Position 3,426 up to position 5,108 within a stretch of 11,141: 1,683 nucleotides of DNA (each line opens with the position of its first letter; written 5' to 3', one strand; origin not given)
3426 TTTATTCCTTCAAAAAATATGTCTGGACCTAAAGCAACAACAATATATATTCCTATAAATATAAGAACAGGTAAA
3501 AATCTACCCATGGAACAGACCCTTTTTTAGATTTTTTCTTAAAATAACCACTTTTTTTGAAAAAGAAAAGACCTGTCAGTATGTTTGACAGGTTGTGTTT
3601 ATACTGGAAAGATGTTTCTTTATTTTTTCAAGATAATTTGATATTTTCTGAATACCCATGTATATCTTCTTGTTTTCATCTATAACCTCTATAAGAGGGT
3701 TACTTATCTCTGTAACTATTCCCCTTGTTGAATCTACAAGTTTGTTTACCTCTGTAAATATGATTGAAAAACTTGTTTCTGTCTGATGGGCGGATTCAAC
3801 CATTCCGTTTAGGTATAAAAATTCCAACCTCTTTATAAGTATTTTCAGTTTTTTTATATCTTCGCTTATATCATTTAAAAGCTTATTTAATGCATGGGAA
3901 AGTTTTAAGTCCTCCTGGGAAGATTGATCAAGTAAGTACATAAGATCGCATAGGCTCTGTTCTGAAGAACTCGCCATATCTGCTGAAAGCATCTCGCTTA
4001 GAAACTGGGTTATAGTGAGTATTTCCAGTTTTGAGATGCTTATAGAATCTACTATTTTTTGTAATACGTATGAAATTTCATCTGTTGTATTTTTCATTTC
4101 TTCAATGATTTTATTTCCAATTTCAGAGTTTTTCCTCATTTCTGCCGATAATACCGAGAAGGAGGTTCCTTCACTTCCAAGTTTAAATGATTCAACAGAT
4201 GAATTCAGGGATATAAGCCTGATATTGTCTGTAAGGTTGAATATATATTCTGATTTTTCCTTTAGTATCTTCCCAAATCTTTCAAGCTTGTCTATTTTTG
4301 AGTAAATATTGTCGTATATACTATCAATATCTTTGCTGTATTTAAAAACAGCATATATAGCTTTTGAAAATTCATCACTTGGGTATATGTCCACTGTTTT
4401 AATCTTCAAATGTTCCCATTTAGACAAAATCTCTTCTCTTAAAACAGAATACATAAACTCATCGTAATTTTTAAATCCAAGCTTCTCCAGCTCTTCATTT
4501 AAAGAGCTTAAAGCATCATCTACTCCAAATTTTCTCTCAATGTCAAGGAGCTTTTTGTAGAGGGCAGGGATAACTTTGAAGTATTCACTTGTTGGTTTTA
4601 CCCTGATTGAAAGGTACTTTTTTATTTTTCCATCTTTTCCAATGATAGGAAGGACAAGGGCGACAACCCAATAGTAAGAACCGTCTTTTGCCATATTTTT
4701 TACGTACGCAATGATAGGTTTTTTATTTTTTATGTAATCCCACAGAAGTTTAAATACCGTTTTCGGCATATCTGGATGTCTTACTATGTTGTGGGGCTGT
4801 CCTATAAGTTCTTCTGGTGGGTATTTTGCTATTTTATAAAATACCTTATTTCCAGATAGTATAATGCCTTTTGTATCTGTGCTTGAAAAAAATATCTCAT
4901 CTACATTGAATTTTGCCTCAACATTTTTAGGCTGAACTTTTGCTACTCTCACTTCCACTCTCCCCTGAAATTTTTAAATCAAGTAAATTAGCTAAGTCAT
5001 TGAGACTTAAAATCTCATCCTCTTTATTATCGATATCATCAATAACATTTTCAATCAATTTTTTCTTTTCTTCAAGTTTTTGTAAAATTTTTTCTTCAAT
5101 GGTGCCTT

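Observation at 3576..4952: Aer-type PAS fused to a degenerate, membrane-less MCP signalling domain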

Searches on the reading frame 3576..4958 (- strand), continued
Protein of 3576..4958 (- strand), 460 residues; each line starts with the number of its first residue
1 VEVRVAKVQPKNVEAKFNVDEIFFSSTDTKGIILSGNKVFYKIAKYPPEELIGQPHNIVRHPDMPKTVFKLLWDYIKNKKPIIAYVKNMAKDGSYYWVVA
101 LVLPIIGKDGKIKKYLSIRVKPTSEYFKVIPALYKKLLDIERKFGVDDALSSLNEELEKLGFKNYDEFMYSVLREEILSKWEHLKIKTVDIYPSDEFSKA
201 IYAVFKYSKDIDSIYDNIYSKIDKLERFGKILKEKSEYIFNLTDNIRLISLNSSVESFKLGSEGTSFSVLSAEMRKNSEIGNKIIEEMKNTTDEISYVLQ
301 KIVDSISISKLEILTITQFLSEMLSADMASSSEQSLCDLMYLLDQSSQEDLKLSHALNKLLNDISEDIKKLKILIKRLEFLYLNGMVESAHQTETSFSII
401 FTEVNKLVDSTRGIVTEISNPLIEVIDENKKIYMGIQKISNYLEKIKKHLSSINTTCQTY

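Call 85: search_protein_families(library=pfam, alignment_id=A1, max_evalue=0.001)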
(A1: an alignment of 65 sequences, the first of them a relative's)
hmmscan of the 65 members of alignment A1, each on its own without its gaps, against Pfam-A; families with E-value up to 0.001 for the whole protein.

A. member 1, P0001 (458 aa): 4 families
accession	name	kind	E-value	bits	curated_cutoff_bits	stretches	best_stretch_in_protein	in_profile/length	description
PF08447.18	PAS_3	-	9.2e-14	51.9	25.6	1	35-116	5-88/89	PAS fold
PF00015.26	MCPsignal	-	9.3e-09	35.8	34.6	1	215-318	20-123/172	Methyl-accepting chemotaxis protein (MCP) signalling domain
PF00989.32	PAS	-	1.3e-07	32.1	22.6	1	23-113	15-106/113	PAS fold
PF13426.13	PAS_9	-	2.9e-07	31.2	27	1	20-115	3-96/103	PAS domain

B. families by the number of members that match (of 65 scanned): 9 families
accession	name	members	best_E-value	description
PF08447.18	PAS_3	65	3.2e-17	PAS fold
PF13426.13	PAS_9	65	1.5e-11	PAS domain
PF00989.32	PAS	64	3.5e-10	PAS fold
PF00015.26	MCPsignal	63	5.3e-14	Methyl-accepting chemotaxis protein (MCP) signalling domain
PF18822.6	CdvA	1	1.7e-07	CdvA-like coiled-coil domain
PF06419.17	COG6_N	1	0.00062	Conserved oligomeric complex COG6, N-terminal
PF06103.16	DUF948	1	0.00077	Bacterial protein of unknown function (DUF948)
PF08448.16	PAS_4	1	0.00083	PAS fold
PF11315.13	Med30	1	0.00084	Mediator complex subunit 30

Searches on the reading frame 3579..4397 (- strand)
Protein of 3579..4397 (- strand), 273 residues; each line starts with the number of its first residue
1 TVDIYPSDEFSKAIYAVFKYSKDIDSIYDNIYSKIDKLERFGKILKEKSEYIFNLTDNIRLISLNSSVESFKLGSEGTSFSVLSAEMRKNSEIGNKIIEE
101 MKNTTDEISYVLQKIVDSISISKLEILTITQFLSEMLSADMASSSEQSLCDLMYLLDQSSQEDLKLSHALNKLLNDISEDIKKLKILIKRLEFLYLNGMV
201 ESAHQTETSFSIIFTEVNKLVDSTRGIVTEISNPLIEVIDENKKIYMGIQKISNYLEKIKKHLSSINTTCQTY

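Call 23: search_solved_structures(query=A2, max_evalue=1, show_alignments=4)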
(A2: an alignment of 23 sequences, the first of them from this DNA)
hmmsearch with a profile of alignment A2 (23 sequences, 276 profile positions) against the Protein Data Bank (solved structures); distinct sequences matched with E-value up to 1: 47.
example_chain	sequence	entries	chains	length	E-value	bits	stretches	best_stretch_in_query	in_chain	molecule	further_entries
2ch7_A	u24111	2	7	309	2.3e-15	59.9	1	6-113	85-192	METHYL-ACCEPTING CHEMOTAXIS PROTEIN | Methyl-accepting chemotaxis protein 2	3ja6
3ja6_H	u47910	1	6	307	2.7e-15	59.7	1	6-113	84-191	Methyl-accepting chemotaxis protein 2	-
2ch7_B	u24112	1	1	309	2.7e-15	59.7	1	6-113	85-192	METHYL-ACCEPTING CHEMOTAXIS PROTEIN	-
1qu7_A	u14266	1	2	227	2.5e-11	46.7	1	14-114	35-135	METHYL-ACCEPTING CHEMOTAXIS PROTEIN I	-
3zx6_A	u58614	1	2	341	1.1e-10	44.5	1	14-114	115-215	HAMP, METHYL-ACCEPTING CHEMOTAXIS PROTEIN I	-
8c5v_I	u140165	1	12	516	3.6e-10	42.9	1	16-114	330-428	Methyl-accepting chemotaxis protein I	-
6s1k_E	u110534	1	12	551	3.7e-10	42.8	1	15-114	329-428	Methyl-accepting chemotaxis protein I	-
31cj_A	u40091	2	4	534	3.4e-09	39.7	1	28-139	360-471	Aerotaxis receptor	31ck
6s18_A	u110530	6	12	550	4.4e-09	39.3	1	10-125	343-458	Aromatic acid chemoreceptor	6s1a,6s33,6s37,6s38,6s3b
3ur1_C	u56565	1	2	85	9e-08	35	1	47-112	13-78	Methyl-accepting chemotaxis protein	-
4jpb_B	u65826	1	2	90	1.6e-07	34.2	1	46-113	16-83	Methyl-accepting chemotaxis protein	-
3g6b_A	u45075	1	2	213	4e-07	32.9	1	15-172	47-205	Methyl-accepting chemotaxis protein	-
3g67_A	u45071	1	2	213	4.4e-07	32.8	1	12-176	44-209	Methyl-accepting chemotaxis protein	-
9r1o_A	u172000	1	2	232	0.0022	20.6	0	217-272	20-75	sc-apCC-6-DPH-NR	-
9kmo_A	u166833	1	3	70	0.0037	19.9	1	149-201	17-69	Spike protein S2'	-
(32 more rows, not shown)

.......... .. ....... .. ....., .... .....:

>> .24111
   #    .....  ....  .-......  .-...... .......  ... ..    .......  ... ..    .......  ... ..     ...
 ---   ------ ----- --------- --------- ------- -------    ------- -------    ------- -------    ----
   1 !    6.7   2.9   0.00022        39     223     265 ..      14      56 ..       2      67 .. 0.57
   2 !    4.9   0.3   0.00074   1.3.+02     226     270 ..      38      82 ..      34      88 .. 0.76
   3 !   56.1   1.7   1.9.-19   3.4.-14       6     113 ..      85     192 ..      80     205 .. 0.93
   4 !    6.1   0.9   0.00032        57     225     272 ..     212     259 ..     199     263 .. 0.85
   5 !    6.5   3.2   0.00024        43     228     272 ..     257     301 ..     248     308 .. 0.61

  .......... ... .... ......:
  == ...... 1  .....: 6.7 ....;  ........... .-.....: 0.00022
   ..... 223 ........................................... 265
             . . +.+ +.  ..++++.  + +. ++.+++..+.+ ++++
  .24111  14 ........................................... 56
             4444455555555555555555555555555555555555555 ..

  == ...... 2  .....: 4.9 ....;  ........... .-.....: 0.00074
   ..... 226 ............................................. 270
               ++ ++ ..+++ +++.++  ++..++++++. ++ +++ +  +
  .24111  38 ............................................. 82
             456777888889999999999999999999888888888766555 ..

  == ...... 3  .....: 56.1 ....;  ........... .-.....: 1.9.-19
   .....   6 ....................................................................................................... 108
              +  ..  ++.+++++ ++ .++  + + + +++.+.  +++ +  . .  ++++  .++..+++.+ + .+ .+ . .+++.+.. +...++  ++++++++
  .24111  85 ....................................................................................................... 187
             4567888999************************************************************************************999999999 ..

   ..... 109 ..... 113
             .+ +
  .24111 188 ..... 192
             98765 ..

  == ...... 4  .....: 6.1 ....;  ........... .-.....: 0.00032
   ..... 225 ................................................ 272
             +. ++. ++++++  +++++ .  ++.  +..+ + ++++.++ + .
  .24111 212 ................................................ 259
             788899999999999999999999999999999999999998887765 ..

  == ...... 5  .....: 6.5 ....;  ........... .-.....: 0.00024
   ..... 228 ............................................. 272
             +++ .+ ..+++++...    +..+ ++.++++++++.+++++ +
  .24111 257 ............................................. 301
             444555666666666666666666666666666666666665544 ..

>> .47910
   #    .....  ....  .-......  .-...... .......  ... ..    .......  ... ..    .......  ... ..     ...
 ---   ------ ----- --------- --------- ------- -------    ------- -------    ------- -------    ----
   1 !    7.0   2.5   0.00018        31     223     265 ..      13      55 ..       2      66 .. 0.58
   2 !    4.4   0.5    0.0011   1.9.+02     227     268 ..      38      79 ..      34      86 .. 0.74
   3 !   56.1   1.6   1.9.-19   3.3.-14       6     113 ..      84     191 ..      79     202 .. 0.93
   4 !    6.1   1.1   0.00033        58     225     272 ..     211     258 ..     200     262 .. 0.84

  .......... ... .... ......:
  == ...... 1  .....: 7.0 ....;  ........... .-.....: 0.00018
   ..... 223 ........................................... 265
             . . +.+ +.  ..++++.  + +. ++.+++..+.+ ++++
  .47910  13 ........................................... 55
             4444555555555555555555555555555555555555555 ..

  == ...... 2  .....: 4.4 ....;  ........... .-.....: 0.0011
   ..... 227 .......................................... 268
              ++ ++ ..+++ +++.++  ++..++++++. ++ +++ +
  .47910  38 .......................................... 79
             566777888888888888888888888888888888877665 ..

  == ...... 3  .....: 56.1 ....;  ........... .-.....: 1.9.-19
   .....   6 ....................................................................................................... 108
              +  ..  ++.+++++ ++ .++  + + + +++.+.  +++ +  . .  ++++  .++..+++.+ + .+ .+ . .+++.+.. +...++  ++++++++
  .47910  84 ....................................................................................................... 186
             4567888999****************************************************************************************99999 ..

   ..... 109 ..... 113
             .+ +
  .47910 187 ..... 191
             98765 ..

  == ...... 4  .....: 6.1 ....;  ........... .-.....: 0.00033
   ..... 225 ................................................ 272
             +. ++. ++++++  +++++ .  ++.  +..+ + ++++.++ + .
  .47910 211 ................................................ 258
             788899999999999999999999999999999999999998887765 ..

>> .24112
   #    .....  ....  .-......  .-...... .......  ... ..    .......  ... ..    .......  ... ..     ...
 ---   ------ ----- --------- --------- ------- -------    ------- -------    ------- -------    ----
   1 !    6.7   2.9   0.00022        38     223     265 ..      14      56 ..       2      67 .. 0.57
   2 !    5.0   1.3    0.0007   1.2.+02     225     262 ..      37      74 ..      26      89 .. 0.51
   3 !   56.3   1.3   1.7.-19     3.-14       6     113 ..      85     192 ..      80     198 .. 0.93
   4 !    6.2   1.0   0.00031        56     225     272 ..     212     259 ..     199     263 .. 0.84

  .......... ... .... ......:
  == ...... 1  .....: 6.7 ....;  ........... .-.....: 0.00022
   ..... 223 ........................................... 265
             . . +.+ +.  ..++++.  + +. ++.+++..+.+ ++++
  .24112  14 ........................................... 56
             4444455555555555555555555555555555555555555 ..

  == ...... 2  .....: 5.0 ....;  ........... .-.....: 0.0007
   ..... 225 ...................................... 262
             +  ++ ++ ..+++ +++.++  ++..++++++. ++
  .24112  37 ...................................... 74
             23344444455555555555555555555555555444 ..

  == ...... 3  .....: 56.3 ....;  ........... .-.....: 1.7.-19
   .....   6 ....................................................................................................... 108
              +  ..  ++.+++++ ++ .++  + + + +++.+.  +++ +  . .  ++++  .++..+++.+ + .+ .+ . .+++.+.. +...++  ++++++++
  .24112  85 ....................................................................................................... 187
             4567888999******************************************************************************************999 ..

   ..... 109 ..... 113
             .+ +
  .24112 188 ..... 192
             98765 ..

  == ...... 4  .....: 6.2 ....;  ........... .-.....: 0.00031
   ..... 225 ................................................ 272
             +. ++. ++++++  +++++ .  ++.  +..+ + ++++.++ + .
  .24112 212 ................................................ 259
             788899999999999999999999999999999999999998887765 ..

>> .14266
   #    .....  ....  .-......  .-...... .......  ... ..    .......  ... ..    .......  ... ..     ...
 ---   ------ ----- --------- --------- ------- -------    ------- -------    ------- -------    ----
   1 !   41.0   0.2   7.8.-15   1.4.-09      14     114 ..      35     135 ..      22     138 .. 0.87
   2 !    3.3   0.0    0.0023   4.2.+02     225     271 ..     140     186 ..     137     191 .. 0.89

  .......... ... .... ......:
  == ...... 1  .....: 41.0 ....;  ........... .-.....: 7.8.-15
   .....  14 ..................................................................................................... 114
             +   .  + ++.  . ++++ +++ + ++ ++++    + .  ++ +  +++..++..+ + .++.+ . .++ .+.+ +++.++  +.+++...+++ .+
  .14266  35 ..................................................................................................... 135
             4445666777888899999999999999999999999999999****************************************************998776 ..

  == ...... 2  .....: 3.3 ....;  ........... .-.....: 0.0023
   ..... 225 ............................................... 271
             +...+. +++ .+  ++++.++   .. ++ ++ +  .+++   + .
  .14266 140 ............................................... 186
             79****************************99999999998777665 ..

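Call 44: predict_structure(alignment_id=A2)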
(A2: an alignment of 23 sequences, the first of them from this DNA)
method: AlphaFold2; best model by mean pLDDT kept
length: 273 residues; sequences in the alignment: 23
mean_pLDDT: 86.8   pTM: 0.80
mean pLDDT of the five models: 86.8, 85.8, 85.1, 83.8, 83.7
residues with pLDDT >= 90: 131; 70-90: 120; 50-70: 16; < 50: 6
segments of 3 or more residues with pLDDT < 50: 270-273
pLDDT, mean of each block of 10 residues (from residue 1): 66 91 96 90 87 83 84 81 87 89 91 94 95 85 76 93 95 95 91 85 72 83 89 93 96 95 73 45
secondary structure, 60 per line:
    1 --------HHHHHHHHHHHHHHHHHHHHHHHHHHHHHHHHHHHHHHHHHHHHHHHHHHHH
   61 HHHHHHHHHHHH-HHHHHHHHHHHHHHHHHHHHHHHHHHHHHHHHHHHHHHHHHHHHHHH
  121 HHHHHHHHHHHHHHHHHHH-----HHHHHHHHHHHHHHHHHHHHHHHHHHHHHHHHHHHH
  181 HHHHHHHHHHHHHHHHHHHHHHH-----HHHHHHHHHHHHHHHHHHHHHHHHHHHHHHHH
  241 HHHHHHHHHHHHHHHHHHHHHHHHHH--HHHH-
elements in order: H9-72 H74-139 H145-203 H209-266 H269-272

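Call 66: search_protein_representatives(alignment_id=A2)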
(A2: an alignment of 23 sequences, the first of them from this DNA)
Query: 23 sequences, 276 profile positions. Proteins with E-value up to 0.001 (for the whole library): 168821; up to 1e-10: 3654; up to 1e-30: 113. The best 150 are listed.
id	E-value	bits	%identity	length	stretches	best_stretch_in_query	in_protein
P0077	1.7e-88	312.9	-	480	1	4-272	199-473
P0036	5.5e-88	311.3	-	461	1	8-272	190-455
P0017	4.2e-87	308.4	-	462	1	5-273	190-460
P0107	4.6e-85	301.7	-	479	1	3-271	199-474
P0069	2.7e-73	263.1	-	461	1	4-273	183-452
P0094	3.9e-73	262.6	-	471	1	8-272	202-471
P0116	1.9e-71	257.0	-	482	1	4-272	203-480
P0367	1.1e-70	254.5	-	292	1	4-272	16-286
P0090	2.4e-66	240.3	-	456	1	6-274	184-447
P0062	1.7e-65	237.5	-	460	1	13-273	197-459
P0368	3.3e-55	203.8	-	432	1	13-268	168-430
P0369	6.7e-55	202.8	-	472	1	8-271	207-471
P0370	8.0e-55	202.5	-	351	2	91-273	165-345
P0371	1.1e-52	195.5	-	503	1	10-270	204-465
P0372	4.6e-52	193.4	-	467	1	5-270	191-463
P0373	1.8e-50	188.2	-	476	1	11-272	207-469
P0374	4.3e-50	187.0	-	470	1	8-265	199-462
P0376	1.2e-48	182.2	-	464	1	14-269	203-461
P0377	9.8e-48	179.2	-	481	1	9-271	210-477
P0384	3.2e-45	171.0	-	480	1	9-272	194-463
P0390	1.1e-42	162.7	-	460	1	7-273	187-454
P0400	2.5e-40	155.0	-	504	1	10-272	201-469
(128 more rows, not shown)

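Call 84: list_cluster_members(proteins=[P0369, P0371, P0372, P0373, P0374, P0376, P0377, P0384, P0390, P0400])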
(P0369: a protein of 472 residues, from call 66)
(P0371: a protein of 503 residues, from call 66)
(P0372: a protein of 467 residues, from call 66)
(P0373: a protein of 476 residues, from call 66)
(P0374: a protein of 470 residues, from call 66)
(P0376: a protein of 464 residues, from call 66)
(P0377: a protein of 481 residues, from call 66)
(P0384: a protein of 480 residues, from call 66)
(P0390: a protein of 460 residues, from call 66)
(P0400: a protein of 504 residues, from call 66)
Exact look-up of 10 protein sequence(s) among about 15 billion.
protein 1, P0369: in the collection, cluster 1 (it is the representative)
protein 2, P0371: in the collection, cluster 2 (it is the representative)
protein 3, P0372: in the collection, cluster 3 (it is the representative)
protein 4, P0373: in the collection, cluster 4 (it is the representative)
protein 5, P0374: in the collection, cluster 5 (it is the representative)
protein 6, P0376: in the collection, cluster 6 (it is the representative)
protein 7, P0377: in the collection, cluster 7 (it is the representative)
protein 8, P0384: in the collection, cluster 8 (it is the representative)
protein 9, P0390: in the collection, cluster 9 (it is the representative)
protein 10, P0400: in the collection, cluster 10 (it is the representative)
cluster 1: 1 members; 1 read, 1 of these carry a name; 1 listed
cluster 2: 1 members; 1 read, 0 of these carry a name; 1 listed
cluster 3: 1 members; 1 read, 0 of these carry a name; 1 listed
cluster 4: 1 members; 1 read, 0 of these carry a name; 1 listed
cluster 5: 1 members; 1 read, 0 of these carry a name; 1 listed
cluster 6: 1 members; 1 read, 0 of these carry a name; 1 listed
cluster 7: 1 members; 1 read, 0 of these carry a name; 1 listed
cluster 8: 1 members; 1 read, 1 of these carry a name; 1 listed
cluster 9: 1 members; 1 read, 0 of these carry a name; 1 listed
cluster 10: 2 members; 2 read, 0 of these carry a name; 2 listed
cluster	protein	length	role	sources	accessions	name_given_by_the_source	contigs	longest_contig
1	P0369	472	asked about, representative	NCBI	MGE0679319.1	MAG: PAS domain-containing protein [Candidatus Binatia bacterium]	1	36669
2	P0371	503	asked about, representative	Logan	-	-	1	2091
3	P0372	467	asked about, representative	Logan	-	-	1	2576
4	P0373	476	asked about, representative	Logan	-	-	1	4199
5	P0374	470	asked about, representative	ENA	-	-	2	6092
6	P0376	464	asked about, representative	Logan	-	-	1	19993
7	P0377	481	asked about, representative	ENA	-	-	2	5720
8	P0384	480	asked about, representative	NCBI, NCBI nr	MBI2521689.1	MAG: PAS domain-containing protein [Bdellovibrio sp.] | PAS domain-containing protein [Bdellovibrio sp.]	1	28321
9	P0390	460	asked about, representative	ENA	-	-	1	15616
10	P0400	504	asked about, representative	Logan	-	-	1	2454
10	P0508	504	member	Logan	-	-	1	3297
